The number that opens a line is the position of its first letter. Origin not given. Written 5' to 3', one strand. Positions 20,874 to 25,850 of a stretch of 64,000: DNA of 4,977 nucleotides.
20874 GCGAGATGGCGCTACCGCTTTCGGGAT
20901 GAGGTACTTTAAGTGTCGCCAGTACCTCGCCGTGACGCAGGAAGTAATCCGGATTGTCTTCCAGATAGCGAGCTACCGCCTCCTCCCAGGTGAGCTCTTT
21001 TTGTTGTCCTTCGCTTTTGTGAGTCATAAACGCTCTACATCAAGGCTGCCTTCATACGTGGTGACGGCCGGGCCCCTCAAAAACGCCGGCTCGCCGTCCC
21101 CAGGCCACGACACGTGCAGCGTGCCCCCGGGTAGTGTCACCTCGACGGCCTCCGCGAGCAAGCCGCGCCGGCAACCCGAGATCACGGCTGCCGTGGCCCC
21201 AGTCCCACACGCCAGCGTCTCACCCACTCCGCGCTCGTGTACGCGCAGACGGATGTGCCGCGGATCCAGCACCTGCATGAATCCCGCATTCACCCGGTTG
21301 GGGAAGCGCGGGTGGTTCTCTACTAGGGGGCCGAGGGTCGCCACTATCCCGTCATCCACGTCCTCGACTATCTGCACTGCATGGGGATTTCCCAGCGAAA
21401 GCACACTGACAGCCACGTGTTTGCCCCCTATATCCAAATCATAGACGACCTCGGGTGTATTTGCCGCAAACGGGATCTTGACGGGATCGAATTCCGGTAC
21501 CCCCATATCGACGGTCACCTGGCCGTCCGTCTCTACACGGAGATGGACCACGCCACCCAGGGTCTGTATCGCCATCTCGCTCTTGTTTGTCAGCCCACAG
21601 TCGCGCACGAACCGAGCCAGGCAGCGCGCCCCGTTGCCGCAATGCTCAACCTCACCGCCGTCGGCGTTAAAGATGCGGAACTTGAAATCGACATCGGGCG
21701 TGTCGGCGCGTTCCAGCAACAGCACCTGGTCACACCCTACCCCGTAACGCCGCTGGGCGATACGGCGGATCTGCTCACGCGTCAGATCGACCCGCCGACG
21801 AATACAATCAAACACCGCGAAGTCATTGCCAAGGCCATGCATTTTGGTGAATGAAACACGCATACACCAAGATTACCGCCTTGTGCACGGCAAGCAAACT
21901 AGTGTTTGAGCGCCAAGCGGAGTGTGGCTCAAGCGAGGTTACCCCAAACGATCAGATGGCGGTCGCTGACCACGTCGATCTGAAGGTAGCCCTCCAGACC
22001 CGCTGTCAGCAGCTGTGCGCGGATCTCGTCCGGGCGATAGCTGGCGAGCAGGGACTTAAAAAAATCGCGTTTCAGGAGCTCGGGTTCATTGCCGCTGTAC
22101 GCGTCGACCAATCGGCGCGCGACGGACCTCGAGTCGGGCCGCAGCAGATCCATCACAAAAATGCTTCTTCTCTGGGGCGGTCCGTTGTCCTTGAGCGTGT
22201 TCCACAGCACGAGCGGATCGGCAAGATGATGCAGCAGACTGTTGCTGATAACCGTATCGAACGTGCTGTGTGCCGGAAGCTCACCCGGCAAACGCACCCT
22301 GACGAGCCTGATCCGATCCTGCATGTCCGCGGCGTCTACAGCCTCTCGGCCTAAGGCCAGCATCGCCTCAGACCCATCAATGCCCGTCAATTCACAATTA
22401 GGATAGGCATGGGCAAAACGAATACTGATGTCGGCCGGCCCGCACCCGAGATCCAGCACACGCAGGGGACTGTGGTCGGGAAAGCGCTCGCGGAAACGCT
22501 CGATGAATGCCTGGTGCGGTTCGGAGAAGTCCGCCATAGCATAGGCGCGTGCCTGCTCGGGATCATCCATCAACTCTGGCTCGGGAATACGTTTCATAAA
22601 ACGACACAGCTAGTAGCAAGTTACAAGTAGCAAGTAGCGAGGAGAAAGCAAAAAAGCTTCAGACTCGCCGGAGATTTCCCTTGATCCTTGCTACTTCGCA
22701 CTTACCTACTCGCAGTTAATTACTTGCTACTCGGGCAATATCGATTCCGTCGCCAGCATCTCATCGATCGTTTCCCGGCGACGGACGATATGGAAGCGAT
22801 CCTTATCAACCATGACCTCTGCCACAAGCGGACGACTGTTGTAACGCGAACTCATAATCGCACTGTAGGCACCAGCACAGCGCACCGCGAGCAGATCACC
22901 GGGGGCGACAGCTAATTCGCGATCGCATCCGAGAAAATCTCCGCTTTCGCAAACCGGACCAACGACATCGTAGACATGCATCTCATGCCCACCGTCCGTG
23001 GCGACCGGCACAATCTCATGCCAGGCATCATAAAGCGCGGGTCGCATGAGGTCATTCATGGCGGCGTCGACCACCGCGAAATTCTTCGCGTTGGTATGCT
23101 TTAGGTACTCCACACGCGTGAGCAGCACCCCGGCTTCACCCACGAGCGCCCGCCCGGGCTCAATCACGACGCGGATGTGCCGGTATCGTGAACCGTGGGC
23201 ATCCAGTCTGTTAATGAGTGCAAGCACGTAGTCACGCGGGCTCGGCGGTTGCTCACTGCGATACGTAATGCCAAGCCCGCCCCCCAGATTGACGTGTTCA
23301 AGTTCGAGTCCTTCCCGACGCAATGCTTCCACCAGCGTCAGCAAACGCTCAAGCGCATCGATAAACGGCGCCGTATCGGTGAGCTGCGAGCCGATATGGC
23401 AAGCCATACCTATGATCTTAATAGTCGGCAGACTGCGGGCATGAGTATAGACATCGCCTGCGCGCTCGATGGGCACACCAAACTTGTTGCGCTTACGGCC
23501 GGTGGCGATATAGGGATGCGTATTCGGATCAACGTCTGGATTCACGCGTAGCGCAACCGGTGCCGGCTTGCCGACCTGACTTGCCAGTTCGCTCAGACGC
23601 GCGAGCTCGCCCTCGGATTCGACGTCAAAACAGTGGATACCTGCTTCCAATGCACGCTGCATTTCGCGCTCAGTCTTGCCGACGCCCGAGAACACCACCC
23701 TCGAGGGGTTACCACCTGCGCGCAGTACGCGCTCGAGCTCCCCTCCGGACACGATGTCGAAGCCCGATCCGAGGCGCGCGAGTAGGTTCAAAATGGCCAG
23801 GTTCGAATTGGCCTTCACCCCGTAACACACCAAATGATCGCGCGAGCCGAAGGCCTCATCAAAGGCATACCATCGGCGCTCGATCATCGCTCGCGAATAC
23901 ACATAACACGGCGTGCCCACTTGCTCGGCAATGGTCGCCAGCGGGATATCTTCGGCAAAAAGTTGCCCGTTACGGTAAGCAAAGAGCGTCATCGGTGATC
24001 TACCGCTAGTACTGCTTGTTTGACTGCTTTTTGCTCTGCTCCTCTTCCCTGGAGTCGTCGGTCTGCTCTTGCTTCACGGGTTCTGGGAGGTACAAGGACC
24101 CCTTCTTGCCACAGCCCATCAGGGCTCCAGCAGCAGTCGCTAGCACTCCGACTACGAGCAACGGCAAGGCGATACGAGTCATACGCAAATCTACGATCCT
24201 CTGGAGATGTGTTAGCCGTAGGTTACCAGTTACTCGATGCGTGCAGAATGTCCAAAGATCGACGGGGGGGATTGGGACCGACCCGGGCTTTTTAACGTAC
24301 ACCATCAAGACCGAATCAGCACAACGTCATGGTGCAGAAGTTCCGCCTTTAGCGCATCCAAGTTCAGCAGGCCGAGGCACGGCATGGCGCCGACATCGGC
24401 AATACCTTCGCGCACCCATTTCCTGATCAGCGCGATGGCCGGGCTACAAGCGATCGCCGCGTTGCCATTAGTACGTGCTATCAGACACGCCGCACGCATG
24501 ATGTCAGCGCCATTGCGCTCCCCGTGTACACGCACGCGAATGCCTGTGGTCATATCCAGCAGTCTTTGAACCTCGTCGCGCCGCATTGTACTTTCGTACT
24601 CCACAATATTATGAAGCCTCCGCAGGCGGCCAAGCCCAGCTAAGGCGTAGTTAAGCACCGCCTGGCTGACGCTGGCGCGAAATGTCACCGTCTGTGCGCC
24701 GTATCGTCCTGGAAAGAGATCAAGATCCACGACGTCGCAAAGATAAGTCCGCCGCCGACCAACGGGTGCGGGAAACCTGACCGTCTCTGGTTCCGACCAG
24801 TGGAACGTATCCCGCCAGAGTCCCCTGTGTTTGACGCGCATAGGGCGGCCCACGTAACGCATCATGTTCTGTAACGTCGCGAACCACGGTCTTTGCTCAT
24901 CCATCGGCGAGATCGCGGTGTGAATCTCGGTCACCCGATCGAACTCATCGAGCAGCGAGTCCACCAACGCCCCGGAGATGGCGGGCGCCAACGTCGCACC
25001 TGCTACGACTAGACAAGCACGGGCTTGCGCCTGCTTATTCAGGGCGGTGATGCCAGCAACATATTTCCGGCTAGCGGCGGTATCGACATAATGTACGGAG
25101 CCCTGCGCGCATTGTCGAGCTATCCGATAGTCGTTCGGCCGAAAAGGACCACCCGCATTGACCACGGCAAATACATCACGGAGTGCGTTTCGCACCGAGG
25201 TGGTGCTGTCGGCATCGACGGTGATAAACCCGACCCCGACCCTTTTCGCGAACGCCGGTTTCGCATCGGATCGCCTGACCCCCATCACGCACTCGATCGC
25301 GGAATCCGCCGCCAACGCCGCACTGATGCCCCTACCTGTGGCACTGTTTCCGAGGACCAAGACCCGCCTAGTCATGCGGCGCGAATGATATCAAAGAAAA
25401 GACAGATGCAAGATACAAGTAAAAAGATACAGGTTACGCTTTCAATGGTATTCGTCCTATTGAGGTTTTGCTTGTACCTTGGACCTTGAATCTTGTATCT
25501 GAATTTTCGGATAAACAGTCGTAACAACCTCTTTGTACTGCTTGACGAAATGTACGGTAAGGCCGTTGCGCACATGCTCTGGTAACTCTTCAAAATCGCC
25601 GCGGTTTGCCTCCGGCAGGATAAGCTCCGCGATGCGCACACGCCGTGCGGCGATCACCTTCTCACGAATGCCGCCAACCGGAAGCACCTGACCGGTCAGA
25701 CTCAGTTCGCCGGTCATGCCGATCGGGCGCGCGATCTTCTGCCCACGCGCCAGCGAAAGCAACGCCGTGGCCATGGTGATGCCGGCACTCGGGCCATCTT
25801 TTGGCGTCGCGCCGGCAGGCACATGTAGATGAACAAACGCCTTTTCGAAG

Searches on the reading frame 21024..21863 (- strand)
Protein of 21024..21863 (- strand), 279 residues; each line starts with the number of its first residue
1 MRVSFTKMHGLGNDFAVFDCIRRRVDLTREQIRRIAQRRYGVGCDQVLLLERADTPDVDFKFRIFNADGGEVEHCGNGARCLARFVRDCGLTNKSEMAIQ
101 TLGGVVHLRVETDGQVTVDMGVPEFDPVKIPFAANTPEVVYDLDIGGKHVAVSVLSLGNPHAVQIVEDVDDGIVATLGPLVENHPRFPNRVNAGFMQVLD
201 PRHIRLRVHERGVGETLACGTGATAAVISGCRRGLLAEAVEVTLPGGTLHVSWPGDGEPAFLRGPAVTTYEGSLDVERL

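Call 79: search_protein_families(library=pfam, max_evalue=0.00001, proteins=[window:21024-21863:-])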
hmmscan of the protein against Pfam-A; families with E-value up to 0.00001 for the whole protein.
window:21024-21863:- (279 aa): 1 family
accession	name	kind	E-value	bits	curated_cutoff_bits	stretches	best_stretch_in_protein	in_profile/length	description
PF01678.24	DAP_epimerase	-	8.1e-59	197.4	34.7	2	155-267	3-119/121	Diaminopimelate epimerase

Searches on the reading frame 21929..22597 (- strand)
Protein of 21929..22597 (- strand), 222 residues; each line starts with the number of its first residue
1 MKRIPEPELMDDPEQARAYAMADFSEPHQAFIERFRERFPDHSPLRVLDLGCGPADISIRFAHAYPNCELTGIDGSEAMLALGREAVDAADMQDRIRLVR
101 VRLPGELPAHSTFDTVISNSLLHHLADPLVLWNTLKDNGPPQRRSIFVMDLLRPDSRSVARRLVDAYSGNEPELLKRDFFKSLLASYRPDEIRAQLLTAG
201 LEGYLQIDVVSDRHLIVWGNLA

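Call 49: search_protein_families(library=pfam, proteins=[window:21929-22597:-])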
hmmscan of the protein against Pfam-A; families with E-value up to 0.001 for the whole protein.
window:21929-22597:- (222 aa): 9 families
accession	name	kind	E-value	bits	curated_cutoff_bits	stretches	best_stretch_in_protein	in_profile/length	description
PF13649.12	Methyltransf_25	-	1.4e-14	54.9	27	1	47-128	1-80/97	Methyltransferase domain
PF08242.18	Methyltransf_12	-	1.2e-13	52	30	1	48-135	1-88/98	Methyltransferase domain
PF13847.12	Methyltransf_31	-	3.1e-12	46.8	27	1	42-129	2-91/145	Methyltransferase domain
PF13489.12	Methyltransf_23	-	1.8e-10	41.3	27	1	30-202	7-160/164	Methyltransferase domain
PF08241.18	Methyltransf_11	-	1.1e-09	39.2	21.2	1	48-132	1-80/95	Methyltransferase domain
PF05175.20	MTS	-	2.8e-07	30.8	23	1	39-123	27-109/170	Methyltransferase small domain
PF09243.16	Rsm22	-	4.7e-05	23.4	23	1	15-126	3-117/275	Mitochondrial small ribosomal subunit Rsm22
PF01209.24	Ubie_methyltran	-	5.5e-05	23.1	20.1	1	34-102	38-106/233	ubiE/COQ5 methyltransferase family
PF08003.17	Methyltransf_9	-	0.00075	19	23.8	1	34-137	106-207/315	Protein of unknown function (DUF1698)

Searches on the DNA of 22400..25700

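Call 60: search_rna_families(source=window, start=22400, end=25700, threshold=evalue, max_evalue=5)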
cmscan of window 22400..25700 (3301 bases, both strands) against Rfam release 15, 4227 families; matches with E-value up to 5: 1.
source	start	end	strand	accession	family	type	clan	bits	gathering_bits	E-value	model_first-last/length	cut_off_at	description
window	22617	22713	-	RF00799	mir-354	Gene; miRNA;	-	17.8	50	3.1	1-109/109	no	mir-354 microRNA precursor family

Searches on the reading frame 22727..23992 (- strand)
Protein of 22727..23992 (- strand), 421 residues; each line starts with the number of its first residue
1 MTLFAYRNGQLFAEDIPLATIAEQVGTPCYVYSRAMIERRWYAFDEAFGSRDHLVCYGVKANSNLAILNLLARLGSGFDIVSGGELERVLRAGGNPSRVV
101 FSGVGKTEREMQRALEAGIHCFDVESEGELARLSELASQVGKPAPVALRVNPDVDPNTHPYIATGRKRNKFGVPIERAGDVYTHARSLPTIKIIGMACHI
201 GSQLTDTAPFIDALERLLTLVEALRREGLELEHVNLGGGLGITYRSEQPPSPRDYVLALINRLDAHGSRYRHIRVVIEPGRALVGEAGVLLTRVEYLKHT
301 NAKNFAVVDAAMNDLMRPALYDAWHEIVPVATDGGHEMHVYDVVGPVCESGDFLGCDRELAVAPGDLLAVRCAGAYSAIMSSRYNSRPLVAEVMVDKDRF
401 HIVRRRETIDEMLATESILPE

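Call 49: search_protein_families(library=pfam, proteins=[window:22727-23992:-])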
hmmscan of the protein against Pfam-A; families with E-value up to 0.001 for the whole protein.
window:22727-23992:- (421 aa): 3 families
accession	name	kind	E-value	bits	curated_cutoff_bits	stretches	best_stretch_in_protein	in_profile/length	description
PF02784.22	Orn_Arg_deC_N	-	2.4e-69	233.9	23.4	1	35-284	2-246/247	Pyridoxal-dependent decarboxylase, pyridoxal binding domain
PF00278.28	Orn_DAP_Arg_deC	-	1.6e-28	99.3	23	1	29-374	1-95/95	Pyridoxal-dependent decarboxylase, C-terminal sheet domain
PF01168.26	Ala_racemase_N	-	3.5e-08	33.9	24.1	1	52-242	20-199/220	Alanine racemase, N-terminal domain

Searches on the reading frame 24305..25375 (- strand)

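Call 49: search_protein_families(library=pfam, proteins=[window:24305-25375:-])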
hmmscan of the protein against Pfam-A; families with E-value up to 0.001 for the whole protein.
window:24305-25375:- (356 aa): 2 families
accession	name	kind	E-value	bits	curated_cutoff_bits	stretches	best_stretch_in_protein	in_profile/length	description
PF03435.24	Sacchrp_dh_NADP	-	6.4e-10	39.9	25.1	1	5-117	1-122/129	Saccharopine dehydrogenase NADP binding domain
PF13460.12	NAD_binding_10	-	8.3e-05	23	27.2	1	10-90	3-82/184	NAD(P)H-binding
